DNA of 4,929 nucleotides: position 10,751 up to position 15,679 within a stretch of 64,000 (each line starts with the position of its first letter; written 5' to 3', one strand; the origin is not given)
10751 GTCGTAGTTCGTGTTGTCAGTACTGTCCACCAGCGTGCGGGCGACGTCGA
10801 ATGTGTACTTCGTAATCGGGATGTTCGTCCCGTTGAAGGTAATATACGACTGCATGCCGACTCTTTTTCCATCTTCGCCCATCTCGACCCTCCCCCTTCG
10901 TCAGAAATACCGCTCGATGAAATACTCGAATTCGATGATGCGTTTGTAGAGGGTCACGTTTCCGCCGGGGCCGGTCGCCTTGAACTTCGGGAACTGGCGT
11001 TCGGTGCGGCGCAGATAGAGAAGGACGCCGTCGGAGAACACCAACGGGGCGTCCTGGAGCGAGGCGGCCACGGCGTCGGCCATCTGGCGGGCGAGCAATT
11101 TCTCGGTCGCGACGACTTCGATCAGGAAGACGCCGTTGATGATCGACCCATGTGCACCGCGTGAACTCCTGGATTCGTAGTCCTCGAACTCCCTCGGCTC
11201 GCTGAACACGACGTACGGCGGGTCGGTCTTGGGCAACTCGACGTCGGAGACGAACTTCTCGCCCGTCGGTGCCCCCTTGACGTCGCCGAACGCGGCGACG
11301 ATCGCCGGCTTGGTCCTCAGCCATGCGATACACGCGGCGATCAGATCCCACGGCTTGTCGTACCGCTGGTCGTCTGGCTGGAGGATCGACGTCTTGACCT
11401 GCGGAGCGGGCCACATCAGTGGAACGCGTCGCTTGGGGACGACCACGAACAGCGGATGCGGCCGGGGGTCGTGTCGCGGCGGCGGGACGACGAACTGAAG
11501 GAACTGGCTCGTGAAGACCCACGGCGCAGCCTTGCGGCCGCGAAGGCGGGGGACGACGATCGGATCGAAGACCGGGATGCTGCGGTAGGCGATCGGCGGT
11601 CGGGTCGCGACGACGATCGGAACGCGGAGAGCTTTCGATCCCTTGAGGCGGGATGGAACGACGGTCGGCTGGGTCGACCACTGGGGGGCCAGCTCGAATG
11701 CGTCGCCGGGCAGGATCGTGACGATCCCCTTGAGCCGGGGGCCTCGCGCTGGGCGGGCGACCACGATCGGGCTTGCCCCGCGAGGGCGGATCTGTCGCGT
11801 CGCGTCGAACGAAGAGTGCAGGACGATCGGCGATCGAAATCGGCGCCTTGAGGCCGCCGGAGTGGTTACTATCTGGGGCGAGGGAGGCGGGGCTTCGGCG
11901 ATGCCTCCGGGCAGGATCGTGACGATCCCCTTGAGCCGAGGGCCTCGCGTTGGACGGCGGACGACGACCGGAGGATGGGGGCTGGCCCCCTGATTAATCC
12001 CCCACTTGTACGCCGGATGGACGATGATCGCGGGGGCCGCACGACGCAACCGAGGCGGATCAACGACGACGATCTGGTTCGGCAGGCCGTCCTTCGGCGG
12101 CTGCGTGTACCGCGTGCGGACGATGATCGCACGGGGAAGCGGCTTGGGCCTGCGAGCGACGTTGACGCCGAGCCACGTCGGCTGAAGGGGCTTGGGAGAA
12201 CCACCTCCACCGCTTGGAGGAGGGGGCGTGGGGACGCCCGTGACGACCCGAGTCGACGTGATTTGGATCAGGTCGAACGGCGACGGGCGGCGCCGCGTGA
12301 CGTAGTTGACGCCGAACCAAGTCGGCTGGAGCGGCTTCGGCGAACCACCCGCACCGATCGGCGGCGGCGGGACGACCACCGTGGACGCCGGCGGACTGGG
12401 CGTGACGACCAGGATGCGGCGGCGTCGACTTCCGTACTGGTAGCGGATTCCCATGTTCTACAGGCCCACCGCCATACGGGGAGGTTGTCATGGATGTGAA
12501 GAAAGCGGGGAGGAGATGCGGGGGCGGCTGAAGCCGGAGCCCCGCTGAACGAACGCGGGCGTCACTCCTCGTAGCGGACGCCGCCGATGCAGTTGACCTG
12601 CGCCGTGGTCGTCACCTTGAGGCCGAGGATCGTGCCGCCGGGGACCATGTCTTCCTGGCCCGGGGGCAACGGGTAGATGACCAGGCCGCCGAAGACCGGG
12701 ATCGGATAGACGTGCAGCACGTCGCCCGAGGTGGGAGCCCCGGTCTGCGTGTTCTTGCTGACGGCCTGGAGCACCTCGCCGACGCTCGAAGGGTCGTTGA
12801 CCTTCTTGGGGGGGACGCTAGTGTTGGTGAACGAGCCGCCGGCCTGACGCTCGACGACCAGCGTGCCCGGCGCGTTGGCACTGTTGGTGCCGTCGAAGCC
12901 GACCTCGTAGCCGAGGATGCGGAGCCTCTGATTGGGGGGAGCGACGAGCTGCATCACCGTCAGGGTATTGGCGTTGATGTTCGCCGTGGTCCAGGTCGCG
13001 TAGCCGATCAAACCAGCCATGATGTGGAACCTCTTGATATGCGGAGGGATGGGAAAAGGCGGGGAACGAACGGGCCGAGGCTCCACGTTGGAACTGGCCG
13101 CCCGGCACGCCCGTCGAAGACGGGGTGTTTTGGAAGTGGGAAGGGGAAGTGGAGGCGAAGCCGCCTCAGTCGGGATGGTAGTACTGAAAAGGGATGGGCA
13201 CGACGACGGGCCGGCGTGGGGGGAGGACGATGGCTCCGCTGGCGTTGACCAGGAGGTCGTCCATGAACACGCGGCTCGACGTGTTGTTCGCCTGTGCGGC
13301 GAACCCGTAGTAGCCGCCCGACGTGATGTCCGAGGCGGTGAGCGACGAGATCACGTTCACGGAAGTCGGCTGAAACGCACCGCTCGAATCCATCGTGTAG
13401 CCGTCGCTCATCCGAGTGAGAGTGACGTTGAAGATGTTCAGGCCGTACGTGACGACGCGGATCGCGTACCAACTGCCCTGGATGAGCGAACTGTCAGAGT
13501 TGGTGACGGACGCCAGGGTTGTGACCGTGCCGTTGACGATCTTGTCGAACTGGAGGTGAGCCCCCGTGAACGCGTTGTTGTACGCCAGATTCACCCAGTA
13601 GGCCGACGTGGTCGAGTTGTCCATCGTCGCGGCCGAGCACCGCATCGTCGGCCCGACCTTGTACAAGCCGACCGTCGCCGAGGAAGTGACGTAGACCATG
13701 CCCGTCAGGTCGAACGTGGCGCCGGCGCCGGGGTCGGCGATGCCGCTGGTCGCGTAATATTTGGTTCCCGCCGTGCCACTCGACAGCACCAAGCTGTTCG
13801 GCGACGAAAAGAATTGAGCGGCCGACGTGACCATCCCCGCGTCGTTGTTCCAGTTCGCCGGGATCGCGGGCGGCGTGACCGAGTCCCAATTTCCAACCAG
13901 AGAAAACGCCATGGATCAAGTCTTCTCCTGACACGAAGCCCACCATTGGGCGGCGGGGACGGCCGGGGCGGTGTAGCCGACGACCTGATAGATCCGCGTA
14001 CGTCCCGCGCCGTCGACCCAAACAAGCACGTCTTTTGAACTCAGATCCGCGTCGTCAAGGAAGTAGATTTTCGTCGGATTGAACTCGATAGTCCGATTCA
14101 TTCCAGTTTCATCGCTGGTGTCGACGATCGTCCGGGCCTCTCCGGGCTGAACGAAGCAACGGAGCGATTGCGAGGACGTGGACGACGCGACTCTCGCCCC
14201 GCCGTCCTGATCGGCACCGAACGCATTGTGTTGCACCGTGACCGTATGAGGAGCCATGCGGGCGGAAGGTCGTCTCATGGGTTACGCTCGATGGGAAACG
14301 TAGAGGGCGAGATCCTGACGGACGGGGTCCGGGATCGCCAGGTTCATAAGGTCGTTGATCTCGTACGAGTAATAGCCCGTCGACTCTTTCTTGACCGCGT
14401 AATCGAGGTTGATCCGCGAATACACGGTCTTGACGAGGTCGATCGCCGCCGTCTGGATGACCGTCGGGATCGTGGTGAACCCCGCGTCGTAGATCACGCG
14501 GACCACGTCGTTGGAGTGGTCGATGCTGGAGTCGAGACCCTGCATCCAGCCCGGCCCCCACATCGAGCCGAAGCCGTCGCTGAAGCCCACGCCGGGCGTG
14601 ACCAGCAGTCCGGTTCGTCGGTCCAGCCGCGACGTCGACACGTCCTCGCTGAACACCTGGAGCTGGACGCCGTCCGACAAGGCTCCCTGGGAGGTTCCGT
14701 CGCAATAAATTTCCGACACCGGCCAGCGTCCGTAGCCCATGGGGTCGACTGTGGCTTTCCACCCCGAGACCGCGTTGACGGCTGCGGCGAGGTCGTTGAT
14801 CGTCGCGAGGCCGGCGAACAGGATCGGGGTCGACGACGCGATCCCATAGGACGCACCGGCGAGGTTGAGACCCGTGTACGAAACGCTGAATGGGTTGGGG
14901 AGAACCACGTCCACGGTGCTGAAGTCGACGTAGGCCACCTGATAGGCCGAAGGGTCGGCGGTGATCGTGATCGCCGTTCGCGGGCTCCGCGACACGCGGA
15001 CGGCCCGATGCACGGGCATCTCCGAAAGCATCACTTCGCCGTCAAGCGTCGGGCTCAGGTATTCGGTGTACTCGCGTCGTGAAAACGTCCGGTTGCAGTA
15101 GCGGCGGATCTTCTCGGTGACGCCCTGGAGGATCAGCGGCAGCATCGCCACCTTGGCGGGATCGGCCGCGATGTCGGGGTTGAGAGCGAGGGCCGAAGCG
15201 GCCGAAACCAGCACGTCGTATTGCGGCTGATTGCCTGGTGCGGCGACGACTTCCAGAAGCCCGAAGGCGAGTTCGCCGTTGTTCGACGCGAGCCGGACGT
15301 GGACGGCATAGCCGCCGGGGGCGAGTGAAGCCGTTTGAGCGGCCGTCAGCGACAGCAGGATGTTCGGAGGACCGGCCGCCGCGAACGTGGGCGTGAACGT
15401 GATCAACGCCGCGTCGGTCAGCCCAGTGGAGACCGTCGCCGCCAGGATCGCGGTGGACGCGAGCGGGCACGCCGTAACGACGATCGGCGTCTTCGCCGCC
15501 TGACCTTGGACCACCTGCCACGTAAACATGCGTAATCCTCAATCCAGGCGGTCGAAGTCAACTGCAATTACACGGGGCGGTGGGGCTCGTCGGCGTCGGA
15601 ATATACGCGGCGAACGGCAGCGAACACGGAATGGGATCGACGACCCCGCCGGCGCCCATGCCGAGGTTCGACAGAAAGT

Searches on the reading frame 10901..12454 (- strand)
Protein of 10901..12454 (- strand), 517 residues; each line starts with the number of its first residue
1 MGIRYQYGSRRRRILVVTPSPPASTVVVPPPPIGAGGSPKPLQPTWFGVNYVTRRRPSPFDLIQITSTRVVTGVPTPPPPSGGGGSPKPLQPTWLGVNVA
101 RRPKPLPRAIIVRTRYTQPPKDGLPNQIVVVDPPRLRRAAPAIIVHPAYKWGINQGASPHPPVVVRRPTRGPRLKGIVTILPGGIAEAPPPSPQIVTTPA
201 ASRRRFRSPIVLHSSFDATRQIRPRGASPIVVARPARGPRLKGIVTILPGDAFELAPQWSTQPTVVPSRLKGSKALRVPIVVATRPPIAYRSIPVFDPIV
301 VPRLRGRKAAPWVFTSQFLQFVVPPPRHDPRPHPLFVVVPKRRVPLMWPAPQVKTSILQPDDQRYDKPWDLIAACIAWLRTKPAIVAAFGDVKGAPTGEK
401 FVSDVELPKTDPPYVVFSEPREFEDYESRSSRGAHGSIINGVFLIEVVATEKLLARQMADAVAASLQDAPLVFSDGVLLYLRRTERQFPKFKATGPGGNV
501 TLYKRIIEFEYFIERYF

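Call 6: search_protein_families(library=pfam, proteins=[window:10901-12454:-], max_evalue=0.1)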
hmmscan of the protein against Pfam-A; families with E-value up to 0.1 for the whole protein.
window:10901-12454:- (517 aa): 1 family
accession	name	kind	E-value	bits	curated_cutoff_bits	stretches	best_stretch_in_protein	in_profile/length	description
PF11367.14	Tail_completion_gp17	-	2.9e-05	24.6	24.5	1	375-485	3-101/124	Tail completion protein gp17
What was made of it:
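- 10901..12454 (-): 517-aa protein with a Pro/Arg-rich N-terminus and a C-terminal gp17/THJP (tail-to-head joining) domain. Pfam PF11367 over aa 375-485 (call 6).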

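Call 7: search_protein_families(library=phrogs, proteins=[window:10901-12454:-], max_evalue=0.01)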
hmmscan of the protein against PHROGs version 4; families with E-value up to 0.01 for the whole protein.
window:10901-12454:- (517 aa): 0 families

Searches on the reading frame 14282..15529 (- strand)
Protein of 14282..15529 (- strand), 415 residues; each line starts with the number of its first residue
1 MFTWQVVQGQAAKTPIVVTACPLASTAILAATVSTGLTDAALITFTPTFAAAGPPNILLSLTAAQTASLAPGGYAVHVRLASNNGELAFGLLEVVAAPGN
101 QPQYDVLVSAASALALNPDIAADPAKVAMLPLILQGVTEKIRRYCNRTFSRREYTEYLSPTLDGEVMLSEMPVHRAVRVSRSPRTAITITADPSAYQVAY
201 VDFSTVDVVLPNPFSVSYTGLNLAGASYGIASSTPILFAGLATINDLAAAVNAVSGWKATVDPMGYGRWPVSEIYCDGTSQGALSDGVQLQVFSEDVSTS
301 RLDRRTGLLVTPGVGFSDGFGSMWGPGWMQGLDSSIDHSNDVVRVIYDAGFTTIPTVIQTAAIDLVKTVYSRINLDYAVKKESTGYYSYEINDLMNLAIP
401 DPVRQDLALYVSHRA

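Call 6: search_protein_families(library=pfam, proteins=[window:14282-15529:-], max_evalue=0.1)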
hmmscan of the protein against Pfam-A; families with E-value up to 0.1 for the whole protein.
window:14282-15529:- (415 aa): 0 families

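Call 7: search_protein_families(library=phrogs, proteins=[window:14282-15529:-], max_evalue=0.01)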
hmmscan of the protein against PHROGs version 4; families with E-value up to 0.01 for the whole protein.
window:14282-15529:- (415 aa): 1 family
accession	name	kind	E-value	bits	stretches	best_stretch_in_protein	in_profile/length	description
phrog_442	-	connector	2.3e-13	51.1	2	295-413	167-263/270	head-tail adaptor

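Call 103: search_protein_families(library=ncbifam, proteins=[window:14282-15529:-], max_evalue=0.01)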
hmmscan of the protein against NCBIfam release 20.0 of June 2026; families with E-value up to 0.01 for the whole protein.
window:14282-15529:- (415 aa): 0 families
